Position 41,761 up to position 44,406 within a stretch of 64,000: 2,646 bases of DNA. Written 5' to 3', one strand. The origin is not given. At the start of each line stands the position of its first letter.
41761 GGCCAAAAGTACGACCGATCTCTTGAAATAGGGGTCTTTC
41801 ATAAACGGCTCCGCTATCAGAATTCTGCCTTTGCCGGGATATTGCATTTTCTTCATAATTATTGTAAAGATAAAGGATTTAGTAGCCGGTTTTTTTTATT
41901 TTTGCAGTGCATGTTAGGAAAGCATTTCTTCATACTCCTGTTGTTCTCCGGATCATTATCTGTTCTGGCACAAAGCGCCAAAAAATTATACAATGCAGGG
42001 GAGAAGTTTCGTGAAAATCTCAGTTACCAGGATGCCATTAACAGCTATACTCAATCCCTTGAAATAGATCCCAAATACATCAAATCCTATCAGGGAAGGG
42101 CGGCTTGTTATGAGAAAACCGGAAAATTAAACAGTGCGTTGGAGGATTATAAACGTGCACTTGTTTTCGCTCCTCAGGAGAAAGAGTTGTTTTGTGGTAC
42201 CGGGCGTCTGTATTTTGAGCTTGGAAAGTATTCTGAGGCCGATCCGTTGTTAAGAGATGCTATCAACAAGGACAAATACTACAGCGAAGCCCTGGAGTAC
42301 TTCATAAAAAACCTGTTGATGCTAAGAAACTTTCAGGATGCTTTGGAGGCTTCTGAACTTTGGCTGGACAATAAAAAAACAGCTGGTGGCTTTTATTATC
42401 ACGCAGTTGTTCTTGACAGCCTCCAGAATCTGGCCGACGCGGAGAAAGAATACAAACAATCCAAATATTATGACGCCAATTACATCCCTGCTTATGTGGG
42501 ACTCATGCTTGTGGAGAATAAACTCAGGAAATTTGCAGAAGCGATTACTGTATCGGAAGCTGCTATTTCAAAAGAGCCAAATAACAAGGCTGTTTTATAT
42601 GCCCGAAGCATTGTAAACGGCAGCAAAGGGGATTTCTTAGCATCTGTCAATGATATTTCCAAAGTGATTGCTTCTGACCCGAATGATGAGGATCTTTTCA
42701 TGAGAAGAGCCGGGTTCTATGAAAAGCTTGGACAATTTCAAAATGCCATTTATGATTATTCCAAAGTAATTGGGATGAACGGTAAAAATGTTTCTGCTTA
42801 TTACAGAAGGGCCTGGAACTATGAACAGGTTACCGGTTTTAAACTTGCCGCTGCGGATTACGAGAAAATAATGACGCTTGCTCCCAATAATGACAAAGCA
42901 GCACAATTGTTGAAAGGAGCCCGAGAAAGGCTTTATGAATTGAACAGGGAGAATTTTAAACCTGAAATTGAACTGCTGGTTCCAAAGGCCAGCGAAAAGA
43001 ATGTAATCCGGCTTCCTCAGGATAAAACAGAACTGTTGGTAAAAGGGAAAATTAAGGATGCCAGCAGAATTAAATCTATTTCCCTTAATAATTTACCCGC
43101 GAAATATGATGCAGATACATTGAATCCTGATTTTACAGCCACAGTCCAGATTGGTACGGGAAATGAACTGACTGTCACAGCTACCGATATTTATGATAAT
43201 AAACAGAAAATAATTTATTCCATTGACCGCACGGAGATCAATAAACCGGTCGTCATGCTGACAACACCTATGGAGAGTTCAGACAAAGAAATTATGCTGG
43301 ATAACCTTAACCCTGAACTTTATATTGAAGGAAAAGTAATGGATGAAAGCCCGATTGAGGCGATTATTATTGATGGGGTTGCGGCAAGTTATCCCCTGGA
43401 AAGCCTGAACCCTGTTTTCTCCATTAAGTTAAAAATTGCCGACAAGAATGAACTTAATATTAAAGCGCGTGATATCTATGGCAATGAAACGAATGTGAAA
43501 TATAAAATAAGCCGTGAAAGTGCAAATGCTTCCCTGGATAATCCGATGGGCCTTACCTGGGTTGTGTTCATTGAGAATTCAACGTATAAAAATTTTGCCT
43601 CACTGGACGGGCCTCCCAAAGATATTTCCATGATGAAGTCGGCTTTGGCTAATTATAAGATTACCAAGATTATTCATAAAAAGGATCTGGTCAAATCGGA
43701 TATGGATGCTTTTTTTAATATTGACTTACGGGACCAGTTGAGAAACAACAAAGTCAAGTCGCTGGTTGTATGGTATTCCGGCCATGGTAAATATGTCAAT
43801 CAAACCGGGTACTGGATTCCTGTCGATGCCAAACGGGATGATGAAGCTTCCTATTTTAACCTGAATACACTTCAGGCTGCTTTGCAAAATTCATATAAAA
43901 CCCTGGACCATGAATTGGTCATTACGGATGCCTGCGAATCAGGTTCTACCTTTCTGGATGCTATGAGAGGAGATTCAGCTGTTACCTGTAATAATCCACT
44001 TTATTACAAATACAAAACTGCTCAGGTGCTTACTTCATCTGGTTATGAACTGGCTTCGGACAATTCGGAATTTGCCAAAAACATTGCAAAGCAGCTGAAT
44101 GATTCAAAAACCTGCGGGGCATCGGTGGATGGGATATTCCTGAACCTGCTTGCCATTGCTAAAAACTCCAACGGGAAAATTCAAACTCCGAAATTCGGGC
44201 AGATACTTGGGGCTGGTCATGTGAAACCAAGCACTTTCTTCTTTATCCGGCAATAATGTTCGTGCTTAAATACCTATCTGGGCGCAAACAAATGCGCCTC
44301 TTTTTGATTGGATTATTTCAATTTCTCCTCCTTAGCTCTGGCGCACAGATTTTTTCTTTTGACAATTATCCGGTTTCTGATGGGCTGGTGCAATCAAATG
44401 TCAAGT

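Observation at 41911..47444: Exported TPR/Ig-like/caspase protein apparently coupled to a beta-propeller/TM/PP2C sensor phosphatase: a candidate two-gene proteolysis-linked signalling module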

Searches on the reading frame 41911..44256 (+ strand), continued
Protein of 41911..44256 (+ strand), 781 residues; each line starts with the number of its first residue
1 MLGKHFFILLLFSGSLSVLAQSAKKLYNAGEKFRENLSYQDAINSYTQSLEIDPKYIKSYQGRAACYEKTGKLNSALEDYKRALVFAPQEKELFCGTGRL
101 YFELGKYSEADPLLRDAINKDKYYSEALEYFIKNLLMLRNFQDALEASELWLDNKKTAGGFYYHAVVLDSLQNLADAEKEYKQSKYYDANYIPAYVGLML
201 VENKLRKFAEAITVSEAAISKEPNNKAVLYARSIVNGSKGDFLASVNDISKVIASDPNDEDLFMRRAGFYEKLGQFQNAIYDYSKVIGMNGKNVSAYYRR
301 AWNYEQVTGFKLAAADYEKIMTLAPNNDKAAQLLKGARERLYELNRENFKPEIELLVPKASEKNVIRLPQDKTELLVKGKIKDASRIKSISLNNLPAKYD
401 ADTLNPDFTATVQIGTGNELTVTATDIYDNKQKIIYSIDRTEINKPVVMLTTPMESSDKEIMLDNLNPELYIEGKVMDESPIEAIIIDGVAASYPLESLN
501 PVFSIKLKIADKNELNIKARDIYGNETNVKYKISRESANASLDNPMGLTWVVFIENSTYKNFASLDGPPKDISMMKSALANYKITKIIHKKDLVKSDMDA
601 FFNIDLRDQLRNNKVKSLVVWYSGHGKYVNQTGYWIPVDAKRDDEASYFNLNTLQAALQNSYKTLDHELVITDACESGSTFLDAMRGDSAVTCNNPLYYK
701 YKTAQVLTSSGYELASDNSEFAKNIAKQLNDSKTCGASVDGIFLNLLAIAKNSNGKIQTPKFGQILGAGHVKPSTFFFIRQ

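Call 82: find_encoding_contigs(protein=P0001, flank=1000, max_places=2)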
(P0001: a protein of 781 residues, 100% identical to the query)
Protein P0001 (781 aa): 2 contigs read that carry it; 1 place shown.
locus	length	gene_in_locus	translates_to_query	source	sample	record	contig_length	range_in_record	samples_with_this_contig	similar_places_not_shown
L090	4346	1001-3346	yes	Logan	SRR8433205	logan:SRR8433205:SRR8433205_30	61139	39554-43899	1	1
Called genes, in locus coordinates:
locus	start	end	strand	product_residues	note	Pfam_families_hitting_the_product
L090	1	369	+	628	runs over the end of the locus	PF17899:Peptidase_M61_N, PF05299:Peptidase_M61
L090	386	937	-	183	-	PF02622:DUF179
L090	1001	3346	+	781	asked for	PF07719:TPR_2 (faint), PF13424:TPR_12 (faint), PF13429:TPR_15 (faint), PF13181:TPR_8 (faint), PF13371:TPR_9 (faint), PF13414:TPR_11 (faint), PF00515:TPR_1 (weak), PF00656:Peptidase_C14, +4 more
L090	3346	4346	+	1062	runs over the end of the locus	PF16819:DUF5074 (faint), PF07494:Reg_prop (faint), PF24796:WDR55 (faint), PF07495:Y_Y_Y, PF07228:SpoIIE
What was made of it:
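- Checked: The start at ATG 41911 gives a 781-aa protein with a canonical signal peptide, and an independent gene caller makes the same calls of 781 aa and 1062 aa (call 82).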

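Call 83: list_cluster_members(proteins=[P0049, P0044, P0047, P0052, P0056, P0072, P0042, P0027])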
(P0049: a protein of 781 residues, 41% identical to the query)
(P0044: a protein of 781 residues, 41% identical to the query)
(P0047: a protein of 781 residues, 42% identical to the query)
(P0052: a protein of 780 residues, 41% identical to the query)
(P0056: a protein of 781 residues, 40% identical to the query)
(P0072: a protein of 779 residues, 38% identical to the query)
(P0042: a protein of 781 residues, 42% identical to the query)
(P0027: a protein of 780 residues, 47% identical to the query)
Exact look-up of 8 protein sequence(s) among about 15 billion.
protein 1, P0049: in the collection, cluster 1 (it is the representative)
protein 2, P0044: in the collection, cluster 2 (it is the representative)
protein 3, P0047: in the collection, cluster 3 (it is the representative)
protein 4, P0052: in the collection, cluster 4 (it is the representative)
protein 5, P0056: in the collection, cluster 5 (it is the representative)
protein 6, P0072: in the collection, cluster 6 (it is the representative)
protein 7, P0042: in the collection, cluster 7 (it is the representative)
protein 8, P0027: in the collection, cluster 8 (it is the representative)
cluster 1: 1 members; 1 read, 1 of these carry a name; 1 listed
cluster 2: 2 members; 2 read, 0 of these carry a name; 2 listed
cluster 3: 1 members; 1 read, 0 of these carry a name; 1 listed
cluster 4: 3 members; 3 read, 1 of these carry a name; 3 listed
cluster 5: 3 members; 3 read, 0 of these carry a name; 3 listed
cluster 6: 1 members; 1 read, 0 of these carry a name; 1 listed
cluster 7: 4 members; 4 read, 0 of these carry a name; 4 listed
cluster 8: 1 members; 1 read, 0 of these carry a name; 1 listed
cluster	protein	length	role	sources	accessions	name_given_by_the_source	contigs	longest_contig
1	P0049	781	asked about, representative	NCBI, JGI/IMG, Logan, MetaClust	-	tetratricopeptide (TPR) repeat protein | \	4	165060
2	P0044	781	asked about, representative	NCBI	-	-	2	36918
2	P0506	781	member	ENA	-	-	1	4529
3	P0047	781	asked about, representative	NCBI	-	-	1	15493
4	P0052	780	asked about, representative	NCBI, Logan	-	-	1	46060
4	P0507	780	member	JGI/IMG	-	tetratricopeptide (TPR) repeat protein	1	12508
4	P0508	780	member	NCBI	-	-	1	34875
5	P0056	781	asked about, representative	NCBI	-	-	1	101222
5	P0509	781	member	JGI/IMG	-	-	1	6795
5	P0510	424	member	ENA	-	-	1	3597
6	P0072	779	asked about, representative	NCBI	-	-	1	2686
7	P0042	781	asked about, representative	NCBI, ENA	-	-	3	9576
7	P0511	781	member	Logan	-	-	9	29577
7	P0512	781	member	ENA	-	-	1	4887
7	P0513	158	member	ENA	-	-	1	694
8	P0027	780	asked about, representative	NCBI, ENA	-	-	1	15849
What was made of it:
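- Tried and rejected: It gave none (call 83).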

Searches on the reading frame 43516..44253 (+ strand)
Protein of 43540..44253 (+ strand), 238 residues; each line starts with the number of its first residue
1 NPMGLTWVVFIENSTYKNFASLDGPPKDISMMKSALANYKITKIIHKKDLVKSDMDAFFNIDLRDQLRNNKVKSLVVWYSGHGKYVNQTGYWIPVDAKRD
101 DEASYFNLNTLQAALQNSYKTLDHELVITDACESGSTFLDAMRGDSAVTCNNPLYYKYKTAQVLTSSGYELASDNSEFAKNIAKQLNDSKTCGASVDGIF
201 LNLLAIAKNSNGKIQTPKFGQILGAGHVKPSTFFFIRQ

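Call 20: search_solved_structures(query=window:43540-44253:+, max_evalue=1, show_alignments=3)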
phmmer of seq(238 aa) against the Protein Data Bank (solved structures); distinct sequences matched with E-value up to 1: 0.
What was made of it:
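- Tried and rejected: The caspase domain alone found nothing (call 20).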

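Call 23: search_solved_structures(query=A2, max_evalue=10, show_alignments=4)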
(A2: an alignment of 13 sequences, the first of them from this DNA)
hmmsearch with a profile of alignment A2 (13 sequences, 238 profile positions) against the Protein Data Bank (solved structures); distinct sequences matched with E-value up to 10: 10.
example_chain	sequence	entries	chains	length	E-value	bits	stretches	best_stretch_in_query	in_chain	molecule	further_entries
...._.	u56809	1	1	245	0.00059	22.8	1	10-101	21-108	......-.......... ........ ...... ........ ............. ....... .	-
9mkc_A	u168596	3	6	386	0.0018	21.2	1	10-101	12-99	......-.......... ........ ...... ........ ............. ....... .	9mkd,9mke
8v4x_A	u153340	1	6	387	0.0018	21.2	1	10-101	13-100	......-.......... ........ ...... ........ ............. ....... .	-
3v55_A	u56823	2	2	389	0.0018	21.2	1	10-101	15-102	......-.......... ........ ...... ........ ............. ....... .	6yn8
38go_A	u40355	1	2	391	0.0018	21.2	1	10-101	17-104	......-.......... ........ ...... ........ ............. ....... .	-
6f7i_A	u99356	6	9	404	0.0019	21.1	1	10-101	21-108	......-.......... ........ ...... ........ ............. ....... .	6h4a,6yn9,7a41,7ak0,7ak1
7pav_A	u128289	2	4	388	0.0028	20.6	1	10-101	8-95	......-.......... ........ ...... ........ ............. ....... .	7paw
4i1p_A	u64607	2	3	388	0.0028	20.6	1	10-101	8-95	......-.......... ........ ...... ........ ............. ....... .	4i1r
3uo8_B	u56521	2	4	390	0.0029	20.5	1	10-101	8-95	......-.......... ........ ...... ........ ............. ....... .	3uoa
3v4l_A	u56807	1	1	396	0.021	17.7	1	10-101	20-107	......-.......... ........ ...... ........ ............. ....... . homolog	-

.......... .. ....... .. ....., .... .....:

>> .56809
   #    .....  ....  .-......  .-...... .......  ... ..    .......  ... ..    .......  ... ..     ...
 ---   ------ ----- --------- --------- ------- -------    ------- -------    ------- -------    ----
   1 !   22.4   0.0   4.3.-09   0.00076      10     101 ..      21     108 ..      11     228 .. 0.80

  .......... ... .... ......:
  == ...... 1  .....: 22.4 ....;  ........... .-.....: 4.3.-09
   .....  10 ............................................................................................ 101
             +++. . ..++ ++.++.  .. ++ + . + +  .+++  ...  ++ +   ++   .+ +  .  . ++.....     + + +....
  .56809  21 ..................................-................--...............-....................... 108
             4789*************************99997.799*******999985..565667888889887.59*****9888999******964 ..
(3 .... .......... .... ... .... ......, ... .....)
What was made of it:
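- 43540..44253 (+): C14 caspase/paracaspase-like domain (aa 544-781). PDB profile hit to MALT1 (call 23).
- Closest known: MALT1 paracaspase, bacterial orthocaspases and metacaspases. Same: The His/Cys dyad and the acidic S1 residues D571, D673 and E713 correspond to MALT1 D365, D462 and E500 (call 23 plus spacing).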

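Call 35: find_homologous_proteins(query=A2, max_evalue=0.001)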
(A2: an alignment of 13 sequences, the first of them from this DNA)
Query A2 (13 sequences) (240 aa, profile of the alignment): 286 proteins with E <= 0.001 among 2775 candidates; the best 120 are listed.
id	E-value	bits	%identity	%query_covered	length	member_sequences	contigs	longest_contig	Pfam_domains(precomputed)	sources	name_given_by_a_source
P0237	2.2e-130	451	54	98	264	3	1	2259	PF00656.28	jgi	-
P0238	3.3e-130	451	50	99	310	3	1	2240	PF00656.28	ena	-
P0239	2.3e-129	448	50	98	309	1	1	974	PF00656.28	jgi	jgi:uncharacterized caspase-like protein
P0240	2.4e-129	448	51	100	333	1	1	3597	PF00656.28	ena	-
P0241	7.1e-129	447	50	99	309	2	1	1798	-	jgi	jgi:uncharacterized caspase-like protein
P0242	7.9e-129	446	50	100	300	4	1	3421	-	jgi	jgi:uncharacterized caspase-like protein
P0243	1.9e-128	445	52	98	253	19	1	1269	PF00656.28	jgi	jgi:hypothetical protein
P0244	2.2e-128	445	49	99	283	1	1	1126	-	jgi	jgi:uncharacterized caspase-like protein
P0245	3.8e-128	444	54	100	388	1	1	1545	PF00656.28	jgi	-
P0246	4.6e-128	444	54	100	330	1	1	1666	PF00656.28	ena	-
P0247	6.6e-128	443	52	100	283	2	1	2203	PF00656.28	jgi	jgi:hypothetical protein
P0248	1.3e-127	442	52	98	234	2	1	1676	PF00656.28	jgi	jgi:uncharacterized caspase-like protein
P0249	1.5e-127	442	53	98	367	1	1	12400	-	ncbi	-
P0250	1.9e-127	442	52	99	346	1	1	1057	PF00656.28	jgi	jgi:hypothetical protein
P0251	2.5e-127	441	53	100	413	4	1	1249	PF00656.28,PF09136.17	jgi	jgi:hypothetical protein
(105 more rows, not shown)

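Call 49: search_protein_representatives(alignment_id=A2)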
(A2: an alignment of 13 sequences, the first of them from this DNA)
Query: 13 sequences, 238 profile positions. Proteins with E-value up to 0.001 (for the whole library): 13626; up to 1e-10: 4484; up to 1e-30: 117. The best 150 are listed.
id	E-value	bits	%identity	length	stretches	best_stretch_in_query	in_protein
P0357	1.6e-128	443.7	-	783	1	1-238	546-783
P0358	2.3e-125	433.4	-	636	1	2-238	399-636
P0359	1.9e-124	430.3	-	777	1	2-238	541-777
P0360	2.5e-123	426.7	-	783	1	2-238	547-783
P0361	3.3e-122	423.0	-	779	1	2-238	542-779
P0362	1.5e-121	420.9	-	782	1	2-238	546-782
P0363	1.7e-119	414.2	-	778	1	2-238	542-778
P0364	1.8e-118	410.8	-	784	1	2-238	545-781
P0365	5.5e-118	409.2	-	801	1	2-237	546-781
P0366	1.5e-117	407.8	-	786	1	1-238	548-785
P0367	1.1e-116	404.9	-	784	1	2-238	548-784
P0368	1.7e-114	397.8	-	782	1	2-238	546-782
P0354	4.9e-113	393.0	-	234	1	5-238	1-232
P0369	1.1e-111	388.6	-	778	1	2-238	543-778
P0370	5.5e-111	386.3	-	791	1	2-238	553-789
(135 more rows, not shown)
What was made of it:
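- Tried and rejected: The exhaustive search showed a distinct clade of roughly 90 clusters of about 780 aa, inside a superfamily of 13,626 hits (call 49).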

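Call 51: predict_structure(alignment_id=A3)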
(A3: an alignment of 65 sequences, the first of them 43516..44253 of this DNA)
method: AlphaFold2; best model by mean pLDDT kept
length: 246 residues; sequences in the alignment: 65
mean_pLDDT: 89.4   pTM: 0.89
mean pLDDT of the five models: 89.4, 87.9, 87.5, 86.6, 82.0
residues with pLDDT >= 90: 170; 70-90: 57; 50-70: 15; < 50: 4
segments of 3 or more residues with pLDDT < 50: 1-4
pLDDT, mean of each block of 10 residues (from residue 1): 62 97 94 94 97 98 97 94 96 92 96 95 85 91 87 79 87 75 85 92 94 90 89 78 95
secondary structure, 60 per line:
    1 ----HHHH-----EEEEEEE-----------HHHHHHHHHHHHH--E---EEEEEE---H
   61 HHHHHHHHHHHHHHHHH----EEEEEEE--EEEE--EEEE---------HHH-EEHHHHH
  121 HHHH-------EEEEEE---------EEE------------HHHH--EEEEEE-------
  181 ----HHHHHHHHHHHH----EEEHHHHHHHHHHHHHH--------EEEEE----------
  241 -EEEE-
elements in order: H5-8 E14-20 H32-44 E51-56 H60-77 E82-88 E91-94 E97-100 H116-124 E132-137 E147-149 H162-165 E168-173 H185-196 E201-203 H204-217 E226-230 E242-245
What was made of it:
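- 43540..44253 (+): AF2 domain model with pLDDT 89.4 and pTM 0.89 (call 51).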

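Call 54: fold_search(model_id=the predicted structure, library=pdb)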
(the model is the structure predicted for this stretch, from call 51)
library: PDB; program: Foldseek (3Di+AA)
matches with E <= 10: 1584; with E <= 0.001: 327
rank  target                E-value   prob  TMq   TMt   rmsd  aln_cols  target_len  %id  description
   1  7a41_B                1.5e-10  1.00  0.63  0.44   4.7       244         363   15  MALT1 in complex with a NVS-MALT1 chemical probe (released 2020-12-02)
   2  7ak0_B                2.7e-10  1.00  0.62  0.44   4.9       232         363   15  Human MALT1(329-729) in complex with a chromane urea containing inhibitor (released 2020-12-09)
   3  7ak0_A                5.3e-10  1.00  0.64  0.45   4.3       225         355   14  Human MALT1(329-729) in complex with a chromane urea containing inhibitor (released 2020-12-09)
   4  9mke_B                6.7e-10  1.00  0.50  0.35   9.7       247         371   14  Crystal structure of MALT1 in complex with an allosteric inhibitor (released 2025-10-29)
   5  7a41_A                1.1e-09  1.00  0.62  0.45   4.5       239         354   13  MALT1 in complex with a NVS-MALT1 chemical probe (released 2020-12-02)
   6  4i1p_C                1.2e-09  1.00  0.62  0.42   8.4       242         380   13  Human MALT1 (caspase-IG3) in complex with activity based-probe (released 2014-07-09)
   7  6yn8                  1.2e-09  1.00  0.61  0.43   5.0       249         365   14  Human MALT1(334-719) in complex with a tetrazole containing compound (released 2020-06-24)
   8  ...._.                1.4e-09  1.00  0.62  0.65   6.8       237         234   16  Human MALT1 (caspase domain) in complex with an irreversible peptidic inhibitor (released 2012-03-14)
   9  6h4a                  1.6e-09  1.00  0.61  0.43   6.0       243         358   15  Human MALT1(329-728) in complex with MLT-748 (released 2019-02-13)
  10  8v4x_D                1.6e-09  1.00  0.60  0.42   7.0       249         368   15  Structure of MALT1 in complex with an allosteric inhibitor (released 2024-05-01)
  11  7paw_A                1.7e-09  1.00  0.63  0.46   6.8       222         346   14  MALT1 in complex with compound 1 (released 2021-11-17)
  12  6f7i_B                1.7e-09  1.00  0.62  0.43   5.3       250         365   15  human MALT1(329-728) IN COMPLEX WITH MLT-747 (released 2019-01-02)
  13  7paw_B                1.8e-09  1.00  0.63  0.44   8.4       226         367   13  MALT1 in complex with compound 1 (released 2021-11-17)
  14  7pav_A                1.8e-09  1.00  0.63  0.45   6.9       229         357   15  MALT1 in complex with compound 1 (released 2021-11-17)
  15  9mkd_B                2.0e-09  1.00  0.51  0.36   9.8       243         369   16  Crystal structure of MALT1 in complex with an allosteric inhibitor (released 2025-10-29)
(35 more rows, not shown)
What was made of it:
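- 43540..44253 (+): Foldseek matches MALT1 at E 1.5e-10, then caspase-1, -4, -9, -3 and -8 (call 54).
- On Peptidase family C14 (caspase / paracaspase / orthocaspase): The AF2 domain model (pLDDT 89.4) matches MALT1 and caspases-1, -3, -4, -8 and -9, with E 1e-10 to 1e-7 (calls 51, 54).
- Closest known: MALT1 paracaspase, bacterial orthocaspases and metacaspases. Same: Caspase fold, with Foldseek E 1.5e-10 and TM about 0.63 (call 54).
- Sequence and fold matches are best to MALT1 (calls 23, 54).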
